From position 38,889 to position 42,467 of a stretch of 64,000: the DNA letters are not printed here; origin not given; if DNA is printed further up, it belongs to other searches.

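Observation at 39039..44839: Translationally coupled SNF2 helicase + PglX/DrmMI-like N6-adenine methyltransferase with no other defence genes: candidate minimal helicase-methylase system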

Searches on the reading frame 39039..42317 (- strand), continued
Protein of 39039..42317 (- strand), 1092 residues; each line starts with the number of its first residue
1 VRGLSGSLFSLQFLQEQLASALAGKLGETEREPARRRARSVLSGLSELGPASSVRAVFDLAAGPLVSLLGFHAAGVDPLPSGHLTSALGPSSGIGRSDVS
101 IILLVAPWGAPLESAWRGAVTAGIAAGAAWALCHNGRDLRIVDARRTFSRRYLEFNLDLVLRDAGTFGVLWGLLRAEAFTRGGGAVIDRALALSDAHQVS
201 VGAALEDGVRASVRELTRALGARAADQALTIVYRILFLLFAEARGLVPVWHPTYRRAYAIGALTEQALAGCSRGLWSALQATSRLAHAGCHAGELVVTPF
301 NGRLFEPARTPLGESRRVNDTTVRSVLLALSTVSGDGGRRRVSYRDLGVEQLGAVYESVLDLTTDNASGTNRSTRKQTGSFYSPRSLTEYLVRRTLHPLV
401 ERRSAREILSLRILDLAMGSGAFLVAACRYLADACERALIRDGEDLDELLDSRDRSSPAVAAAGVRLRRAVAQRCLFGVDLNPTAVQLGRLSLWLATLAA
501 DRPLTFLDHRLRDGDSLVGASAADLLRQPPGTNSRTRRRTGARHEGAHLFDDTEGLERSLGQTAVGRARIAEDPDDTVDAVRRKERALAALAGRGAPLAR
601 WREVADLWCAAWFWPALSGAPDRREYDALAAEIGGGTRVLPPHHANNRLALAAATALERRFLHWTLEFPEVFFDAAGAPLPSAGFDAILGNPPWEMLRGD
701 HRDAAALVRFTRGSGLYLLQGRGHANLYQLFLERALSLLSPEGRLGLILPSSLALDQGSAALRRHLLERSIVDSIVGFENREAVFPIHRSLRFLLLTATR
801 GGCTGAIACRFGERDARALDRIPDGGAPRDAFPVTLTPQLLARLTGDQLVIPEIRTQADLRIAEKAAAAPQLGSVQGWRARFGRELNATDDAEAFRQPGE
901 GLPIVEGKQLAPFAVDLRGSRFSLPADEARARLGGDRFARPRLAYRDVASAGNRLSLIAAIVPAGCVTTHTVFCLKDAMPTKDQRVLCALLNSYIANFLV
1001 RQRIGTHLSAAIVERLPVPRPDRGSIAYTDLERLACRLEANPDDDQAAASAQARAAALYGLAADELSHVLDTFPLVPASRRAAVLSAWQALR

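Call 40: predict_structure(alignment_id=A1)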
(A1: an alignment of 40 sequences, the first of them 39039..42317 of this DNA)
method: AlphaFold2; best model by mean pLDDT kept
length: 1092 residues; sequences in the alignment: 40
mean_pLDDT: 79.5   pTM: 0.61
mean pLDDT of the five models: 79.5, 77.7, 77.3, 76.8, 76.6
residues with pLDDT >= 90: 348; 70-90: 508; 50-70: 141; < 50: 95
segments of 3 or more residues with pLDDT < 50: 94-96, 363-381, 454-461, 480-514, 532-550, 697-700
pLDDT, mean of each block of 10 residues (from residue 1): 81 85 90 93 84 92 93 87 90 60 92 83 85 94 72 90 92 90 80 84 84 88 79 83 61 69 88 89 77 54 67 79 92 79 67 57 41 30 70 92 90 73 79 88 78 47 68 69 39 37 29 59 68 43 39 79 85 60 72 82 90 86 87 83 91 87 84 89 89 55 72 80 70 89 91 79 89 88 58 89 89 83 72 83 63 84 89 91 88 91 94 94 94 90 84 80 94 91 97 94 77 89 95 97 95 96 95 89 96 89
secondary structure, 60 per line:
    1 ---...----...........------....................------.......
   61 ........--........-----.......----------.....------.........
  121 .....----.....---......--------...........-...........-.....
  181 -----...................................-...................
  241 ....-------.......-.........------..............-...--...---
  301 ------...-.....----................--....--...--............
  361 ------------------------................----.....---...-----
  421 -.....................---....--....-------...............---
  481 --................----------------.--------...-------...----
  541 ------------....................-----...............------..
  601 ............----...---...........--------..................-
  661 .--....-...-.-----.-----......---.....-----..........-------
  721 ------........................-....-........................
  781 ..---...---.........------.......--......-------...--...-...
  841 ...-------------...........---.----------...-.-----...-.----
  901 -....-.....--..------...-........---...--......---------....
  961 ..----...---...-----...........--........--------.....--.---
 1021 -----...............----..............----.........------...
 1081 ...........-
elements in order (helices of 4 or more, strands of 3 or more residues): E4-6 H11-21 H28-47 H54-68 E71-78 E84-90 E101-105 H112-125 E130-134 E138-143 E152-156 H157-162 H164-174 H176-180 H186-220 H222-244 H252-258 H260-268 H275-288 E290-292 E295-297 H311-315 H320-331 E332-335 E338-341 H349-360 H385-400 H405-409 E413-415 H422-442 H446-449 H452-455 H463-475 H483-498 H553-572 H578-592 H599-612 H623-633 H642-659 H664-667 E685-690 H694-698 H704-713 H727-738 E739-750 H752-755 H757-769 E770-779 E792-800 E807-813 H816-821 E834-836 H838-843 H857-867 E882-884 E902-905 E922-924 H926-933 E942-947 E957-962 E967-969 E973-975 H981-991 H994-1001 H1010-1014 H1026-1040 H1045-1058 H1063-1071 H1078-1091

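Call 43: fold_search(model_id=the predicted structure, library=pdb)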
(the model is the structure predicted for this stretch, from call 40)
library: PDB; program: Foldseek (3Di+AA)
matches with E <= 10: 326; with E <= 0.001: 80
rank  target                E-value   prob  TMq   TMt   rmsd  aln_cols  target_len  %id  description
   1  8zek_A                1.6e-14  1.00  0.36  0.34  19.2      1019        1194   14  Cryo-EM structure of the E. coli BrxX methyltransferase complexed with Ocr (released 2024-12-11)
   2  8q56_A                3.2e-14  1.00  0.36  0.33  18.8      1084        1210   13  PglX methyltransferase of Salmonella BREX phage defence system (aka BrxX) bound to inhibitor Ocr (released 2024-08-21)
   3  8c45_A                1.6e-13  1.00  0.36  0.33  19.6      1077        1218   14  PglX methyltransferase from the Salmonella BREX phage defence system (aka BrxX) (released 2024-07-10)
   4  9ewz_C                2.1e-13  1.00  0.37  0.34  17.9       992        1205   13  Cryo-EM structure of the E. coli BrxX methyltransferase in complex with DNA (released 2025-03-05)
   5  8c45_B                1.1e-12  1.00  0.37  0.33  19.5      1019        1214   13  PglX methyltransferase from the Salmonella BREX phage defence system (aka BrxX) (released 2024-07-10)
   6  7lni_A                5.3e-12  1.00  0.35  0.65   7.1       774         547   12  SeMet CamA Adenine Methyltransferase Complexed to Cognate Substrate DNA (released 2021-05-19)
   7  9ex7_A                1.4e-11  1.00  0.36  0.34  20.4      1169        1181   12  Cryo-EM structure of the E. coli BrxX methyltransferase in complex with Ocr (released 2025-03-05)
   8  8fs2_A                2.2e-11  1.00  0.35  0.66   7.1       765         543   12  CamA Adenine Methyltransferase Complexed to Cognate Substrate DNA and Inhibitor 11b (YD907) (released 2023-05-10)
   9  7lni_C                2.3e-11  1.00  0.35  0.66   7.0       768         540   12  SeMet CamA Adenine Methyltransferase Complexed to Cognate Substrate DNA (released 2021-05-19)
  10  7rfl_B                2.4e-11  1.00  0.34  0.63   7.5       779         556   12  CamA Adenine Methyltransferase Complexed to Cognate Substrate DNA and Inhibitor SGC0946 (released 2021-09-15)
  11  8cxw_A                2.8e-11  1.00  0.35  0.66   6.8       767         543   12  CamA Adenine Methyltransferase Complexed to Cognate Substrate DNA and Inhibitor piclidenoson (Compound 4) (released 2023-01-11)
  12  7lt5_A                2.8e-11  1.00  0.36  0.65   8.2       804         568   12  CamA Adenine Methyltransferase Complexed to Cognate Substrate DNA and Cofactor SAH (released 2021-05-19)
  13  7rfm_A                3.0e-11  1.00  0.35  0.65   9.3       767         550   12  CamA Adenine Methyltransferase Complexed to Cognate Substrate DNA and Inhibitor EPZ004777 (released 2021-09-15)
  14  7rfl_A                4.6e-11  1.00  0.33  0.62   9.5       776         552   12  CamA Adenine Methyltransferase Complexed to Cognate Substrate DNA and Inhibitor SGC0946 (released 2021-09-15)
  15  8cy0_A                4.8e-11  1.00  0.35  0.66   7.2       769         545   12  CamA Adenine Methyltransferase Complexed to Cognate Substrate DNA and Inhibitor MC4756 (Compound 178) (released 2023-01-11)
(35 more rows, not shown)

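Call 45: search_protein_families(library=pfam, proteins=[L082:1396-6621:+, L083:13359-18662:+, L084:13408-16356:+, L084:17627-22006:+, L080:2310-4886:+, L079:3313-5808:-], max_evalue=0.0001)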
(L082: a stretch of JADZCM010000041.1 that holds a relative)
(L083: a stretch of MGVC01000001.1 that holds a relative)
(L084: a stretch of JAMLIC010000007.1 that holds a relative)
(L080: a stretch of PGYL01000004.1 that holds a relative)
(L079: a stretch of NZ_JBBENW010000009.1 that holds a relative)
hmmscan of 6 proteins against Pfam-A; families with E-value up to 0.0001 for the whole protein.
L082:1396-6621:+ (1741 aa): 3 families
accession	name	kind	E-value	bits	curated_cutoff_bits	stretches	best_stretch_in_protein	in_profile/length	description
PF00270.35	DEAD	-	1.3e-26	93.7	26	1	111-287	2-161/167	DEAD/DEAH box helicase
PF00271.37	Helicase_C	-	2e-13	51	23.5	1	969-1044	35-110/110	Helicase conserved C-terminal domain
PF09369.15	MZB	-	1.5e-10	42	24.2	1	1498-1593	1-80/80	MrfA Zn-binding domain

L083:13359-18662:+ (1767 aa): 4 families
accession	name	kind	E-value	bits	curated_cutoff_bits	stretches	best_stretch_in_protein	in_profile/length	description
PF00270.35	DEAD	-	1.7e-23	83.6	26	1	105-304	2-161/167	DEAD/DEAH box helicase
PF00271.37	Helicase_C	-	7.1e-16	58.9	23.5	1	991-1076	20-110/110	Helicase conserved C-terminal domain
PF04851.21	ResIII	-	2.1e-10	41.2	22.5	1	102-272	3-140/164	Type III restriction enzyme, res subunit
PF09369.15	MZB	-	4.8e-09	37.2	24.2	1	1526-1609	2-80/80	MrfA Zn-binding domain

L084:13408-16356:+ (982 aa): 2 families
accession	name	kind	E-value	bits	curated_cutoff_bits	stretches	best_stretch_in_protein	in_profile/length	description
PF07728.20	AAA_5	-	4.8e-15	56.2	22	1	573-743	3-139/139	AAA domain (dynein-related subfamily)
PF17726.7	DpnI_C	-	1.1e-13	51.6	23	1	46-103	12-69/70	Dam-replacing HTH domain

L084:17627-22006:+ (1459 aa): 2 families
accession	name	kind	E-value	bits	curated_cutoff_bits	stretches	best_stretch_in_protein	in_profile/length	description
PF13020.12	NOV_C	-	2.1e-08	34.5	22.1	1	1324-1405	27-87/91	Protein NO VEIN, C-terminal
PF25794.1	SACS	-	5.5e-08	33.3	32.8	1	86-190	12-135/247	Sacsin domain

L080:2310-4886:+ (858 aa): 0 families

L079:3313-5808:- (831 aa): 3 families
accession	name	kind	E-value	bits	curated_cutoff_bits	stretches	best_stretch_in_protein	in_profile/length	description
PF07728.20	AAA_5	-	3.2e-15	56.8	22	1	514-684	2-139/139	AAA domain (dynein-related subfamily)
PF00004.35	AAA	-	1.8e-06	28.9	21.2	0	514-685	1-124/131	ATPase family associated with various cellular activities (AAA)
PF13401.12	AAA_22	-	5.5e-05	23.9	27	0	512-617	6-95/130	AAA domain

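Call 50: search_protein_families(library=pfam, proteins=[L027:13143-16085:+, L019:13507-16380:+, L010:13677-16178:+, L009:12426-15149:+, L031:15263-18091:+], max_evalue=0.01)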
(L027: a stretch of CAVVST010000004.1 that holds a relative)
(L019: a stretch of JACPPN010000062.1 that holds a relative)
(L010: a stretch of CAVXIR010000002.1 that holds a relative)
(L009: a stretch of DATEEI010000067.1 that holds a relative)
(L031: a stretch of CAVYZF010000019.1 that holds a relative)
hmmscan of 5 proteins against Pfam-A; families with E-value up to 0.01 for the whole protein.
L027:13143-16085:+ (980 aa): 4 families
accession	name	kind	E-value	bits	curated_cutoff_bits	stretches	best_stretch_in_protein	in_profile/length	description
PF00676.26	E1_dh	-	1.1e-50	172.8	22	1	256-551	4-291/300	Dehydrogenase E1 component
PF16870.10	OxoGdeHyase_C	-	2.3e-40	138.2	27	1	821-963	2-151/151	2-oxoglutarate dehydrogenase C-terminal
PF02779.29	Transket_pyr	-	3.6e-39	134.6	27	1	620-815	2-173/174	Transketolase, pyrimidine binding domain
PF16078.10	2-oxogl_dehyd_N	-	1.6e-08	34.4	27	1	56-89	3-36/41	2-oxoglutarate dehydrogenase N-terminus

L019:13507-16380:+ (957 aa): 6 families
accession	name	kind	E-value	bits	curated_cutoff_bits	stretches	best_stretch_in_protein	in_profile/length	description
PF00069.31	Pkinase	-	5.2e-49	167.4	31.7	1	14-258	1-253/263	Protein kinase domain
PF07714.23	PK_Tyr_Ser-Thr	-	7.7e-37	127.4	23.1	1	16-263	3-254/258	Protein tyrosine and serine/threonine kinase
PF03781.23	FGE-sulfatase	-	2.5e-24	86.7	23.3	1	442-619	3-191/255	Sulfatase-modifying factor enzyme 1-like domain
PF01636.29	APH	-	8.2e-07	29.5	23.2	1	129-161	168-201/239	Phosphotransferase enzyme family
PF03109.22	ABC1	-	0.00013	21.7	22.9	1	59-161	112-218/244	ABC1 atypical kinase-like domain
PF14531.12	Kinase-like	-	0.0056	16.4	25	1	113-250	148-283/289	Kinase-like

L010:13677-16178:+ (833 aa): 3 families
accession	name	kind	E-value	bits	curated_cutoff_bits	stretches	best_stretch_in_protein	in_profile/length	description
PF20256.3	MoCoBD_2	-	2.5e-87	293.4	27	1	483-766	2-283/283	Molybdopterin cofactor-binding domain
PF02738.23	MoCoBD_1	-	2.3e-78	263.1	27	1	227-455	17-244/244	Molybdopterin cofactor-binding domain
PF01315.27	Ald_Xan_dh_C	-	4e-26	91.9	31.3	1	69-180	1-110/110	Aldehyde oxidase and xanthine dehydrogenase, a/b hammerhead domain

L009:12426-15149:+ (907 aa): 5 families
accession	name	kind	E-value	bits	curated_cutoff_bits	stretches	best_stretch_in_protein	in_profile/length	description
PF19077.6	Big_13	-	1.4e-07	32.3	27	1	494-531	64-101/102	Bacterial Ig-like domain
PF01436.27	NHL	-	7.9e-07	29.2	20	0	72-94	4-26/28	NHL repeat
PF17936.7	Big_6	-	8.7e-07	29.5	27.6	1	356-431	11-81/83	Bacterial Ig domain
PF24684.1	Vgb_lyase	-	4.8e-06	26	50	0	309-364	7-62/290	Virginiamycin B lyase family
PF03088.22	Str_synth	-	0.0053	17.3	25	0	293-340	34-83/89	Strictosidine synthase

L031:15263-18091:+ (942 aa): 4 families
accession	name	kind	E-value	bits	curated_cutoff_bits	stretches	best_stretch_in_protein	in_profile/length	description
PF00676.26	E1_dh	-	2.2e-51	175.1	22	1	209-508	3-294/300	Dehydrogenase E1 component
PF02779.29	Transket_pyr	-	1.5e-42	145.7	27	1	574-769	2-173/174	Transketolase, pyrimidine binding domain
PF16870.10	OxoGdeHyase_C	-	2.8e-42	144.5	27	1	775-917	2-151/151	2-oxoglutarate dehydrogenase C-terminal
PF16078.10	2-oxogl_dehyd_N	-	2e-06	27.7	27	1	9-40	6-37/41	2-oxoglutarate dehydrogenase N-terminus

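Call 75: search_protein_families(library=padloc, alignment_id=A3, max_evalue=0.00001)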
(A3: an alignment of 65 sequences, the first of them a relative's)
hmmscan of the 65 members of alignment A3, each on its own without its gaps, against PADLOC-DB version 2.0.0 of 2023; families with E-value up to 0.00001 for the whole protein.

A. member 1, L068:3707-4108:+ (134 aa): 0 families

B. families by the number of members that match (of 65 scanned): 44 families (the first 25 are shown)
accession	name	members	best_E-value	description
PDLC01995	RtcR_PspF2--CARF_AAA_HTH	1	2.2e-108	-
PDLC04042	PD-T4-6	1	9.6e-93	-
PDLC04061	PD-T4-6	1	2e-87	-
PDLC04053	PD-T4-6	1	4e-87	-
PDLC04043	PD-T4-6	1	7.2e-81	-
PDLC04054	PD-T4-6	1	6.9e-76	-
PDLC04039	PD-T4-6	1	9.4e-76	-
PDLC04060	PD-T4-6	1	1.8e-75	-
PDLC04052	PD-T4-6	1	2.2e-75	-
PDLC04040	PD-T4-6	1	1.9e-72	-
PDLC04047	PD-T4-6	1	6.2e-72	-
PDLC04057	PD-T4-6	1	2.6e-69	-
PDLC04138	mad6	1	9.7e-69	mads_6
PDLC04041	PD-T4-6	1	2.8e-67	-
PDLC04048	PD-T4-6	1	2.3e-58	-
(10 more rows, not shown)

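Call 76: search_protein_families(library=pfam, alignment_id=A3, max_evalue=0.00001)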
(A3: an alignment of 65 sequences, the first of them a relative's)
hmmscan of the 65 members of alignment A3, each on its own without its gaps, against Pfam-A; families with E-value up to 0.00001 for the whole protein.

A. member 1, L068:3707-4108:+ (134 aa): 1 family
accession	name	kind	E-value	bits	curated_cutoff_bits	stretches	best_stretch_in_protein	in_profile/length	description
PF14489.11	QueF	-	5.8e-30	103.8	27.3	1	54-131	1-78/81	QueF-like protein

B. families by the number of members that match (of 65 scanned): 82 families (the first 25 are shown)
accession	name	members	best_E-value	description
PF07969.17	Amidohydro_3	2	2.7e-103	Amidohydrolase family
PF00581.25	Rhodanese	2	1.2e-30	Rhodanese-like domain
PF13620.12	CarboxypepD_reg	2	9.7e-30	Carboxypeptidase regulatory-like domain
PF01979.26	Amidohydro_1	2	9.9e-27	Amidohydrolase family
PF13715.12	CarbopepD_reg_2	2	4.6e-23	CarboxypepD_reg-like domain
PF04055.27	Radical_SAM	2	1.7e-17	Radical SAM superfamily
PF17210.9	SdrD_B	2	1.2e-06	SdrD B-like domain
PF25183.1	OMP_b-brl_4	1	2.3e-204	Outer membrane beta barrel domain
PF08497.15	Radical_SAM_N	1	2.7e-118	Radical SAM N-terminal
PF00198.28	2-oxoacid_dh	1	9e-80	2-oxoacid dehydrogenases acyltransferase (catalytic domain)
PF00158.32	Sigma54_activat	1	8.5e-70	Sigma-54 interaction domain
PF00326.27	Peptidase_S9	1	5.4e-68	Prolyl oligopeptidase family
PF07992.20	Pyr_redox_2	1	5.5e-68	Pyridine nucleotide-disulphide oxidoreductase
PF00496.27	SBP_bac_5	1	3.8e-63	Bacterial extracellular solute-binding proteins, family 5 Middle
PF00557.29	Peptidase_M24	1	6.9e-53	Metallopeptidase family M24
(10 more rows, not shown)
